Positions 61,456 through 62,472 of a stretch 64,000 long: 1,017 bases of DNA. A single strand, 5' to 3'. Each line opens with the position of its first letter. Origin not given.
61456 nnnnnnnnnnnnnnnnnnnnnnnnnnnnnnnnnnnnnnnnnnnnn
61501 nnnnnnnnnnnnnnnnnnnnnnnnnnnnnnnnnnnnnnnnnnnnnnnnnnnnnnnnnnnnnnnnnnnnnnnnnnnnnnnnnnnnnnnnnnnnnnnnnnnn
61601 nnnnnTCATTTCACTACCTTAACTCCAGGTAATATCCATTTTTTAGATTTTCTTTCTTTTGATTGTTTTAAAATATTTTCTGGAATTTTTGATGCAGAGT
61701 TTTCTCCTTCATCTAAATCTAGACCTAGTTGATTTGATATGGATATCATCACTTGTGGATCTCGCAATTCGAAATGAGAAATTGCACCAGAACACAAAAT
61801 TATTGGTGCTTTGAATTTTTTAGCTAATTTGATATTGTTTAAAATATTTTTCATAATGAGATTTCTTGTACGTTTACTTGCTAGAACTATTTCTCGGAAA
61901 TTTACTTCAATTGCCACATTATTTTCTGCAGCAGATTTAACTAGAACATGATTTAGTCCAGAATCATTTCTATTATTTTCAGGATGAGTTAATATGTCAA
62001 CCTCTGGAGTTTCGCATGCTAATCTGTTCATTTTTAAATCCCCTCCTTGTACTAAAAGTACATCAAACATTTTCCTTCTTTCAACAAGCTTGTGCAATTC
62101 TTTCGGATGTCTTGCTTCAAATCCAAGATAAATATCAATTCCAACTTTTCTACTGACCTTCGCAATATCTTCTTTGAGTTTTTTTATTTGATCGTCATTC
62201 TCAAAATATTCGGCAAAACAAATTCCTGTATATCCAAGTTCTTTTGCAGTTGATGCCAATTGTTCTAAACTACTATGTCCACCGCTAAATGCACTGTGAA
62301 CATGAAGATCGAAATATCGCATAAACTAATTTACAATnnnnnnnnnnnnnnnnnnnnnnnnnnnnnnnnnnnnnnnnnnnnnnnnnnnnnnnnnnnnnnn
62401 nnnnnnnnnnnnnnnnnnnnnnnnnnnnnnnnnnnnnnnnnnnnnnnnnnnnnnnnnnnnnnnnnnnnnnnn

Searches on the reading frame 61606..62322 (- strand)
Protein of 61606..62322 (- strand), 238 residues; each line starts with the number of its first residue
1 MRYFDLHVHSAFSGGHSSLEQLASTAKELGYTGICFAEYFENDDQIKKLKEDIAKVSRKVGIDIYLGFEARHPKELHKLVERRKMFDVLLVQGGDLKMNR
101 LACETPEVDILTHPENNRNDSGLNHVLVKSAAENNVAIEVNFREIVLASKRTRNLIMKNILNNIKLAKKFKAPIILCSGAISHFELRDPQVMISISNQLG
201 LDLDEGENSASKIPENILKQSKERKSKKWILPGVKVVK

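Call 55: find_encoding_contigs(protein=window:61606-62322:-, flank=10000, max_places=1)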
Protein window:61606-62322:- (238 aa): 3 contigs read that carry it; 1 place shown.
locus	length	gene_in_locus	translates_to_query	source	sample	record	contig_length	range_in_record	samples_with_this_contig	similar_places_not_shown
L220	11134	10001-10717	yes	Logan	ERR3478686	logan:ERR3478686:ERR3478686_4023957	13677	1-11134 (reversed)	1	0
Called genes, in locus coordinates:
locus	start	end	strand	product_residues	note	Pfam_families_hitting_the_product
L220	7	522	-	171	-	-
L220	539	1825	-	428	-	PF01935:DUF87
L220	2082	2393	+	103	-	PF04032:Rpr2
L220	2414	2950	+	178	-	-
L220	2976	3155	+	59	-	-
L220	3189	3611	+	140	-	PF01090:Ribosomal_S19e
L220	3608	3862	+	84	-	PF01984:dsDNA_bind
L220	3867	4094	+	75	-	PF01780:Ribosomal_L37ae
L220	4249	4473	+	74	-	PF09341:Pcc1 (weak)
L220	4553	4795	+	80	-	PF01920:Prefoldin_2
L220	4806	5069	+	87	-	PF03685:UPF0147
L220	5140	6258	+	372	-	PF00535:Glycos_transf_2, PF13641:Glyco_tranf_2_3, PF13632:Glyco_trans_2_3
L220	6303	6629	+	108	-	PF04472:SepF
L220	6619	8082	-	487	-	PF00587:tRNA-synt_2b, PF03129:HGTP_anticodon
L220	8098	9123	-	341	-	PF00752:XPG_N, PF00867:XPG_I, PF01367:5_3_exonuc (weak)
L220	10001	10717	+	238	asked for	PF01876:RNase_P_p30, PF02811:PHP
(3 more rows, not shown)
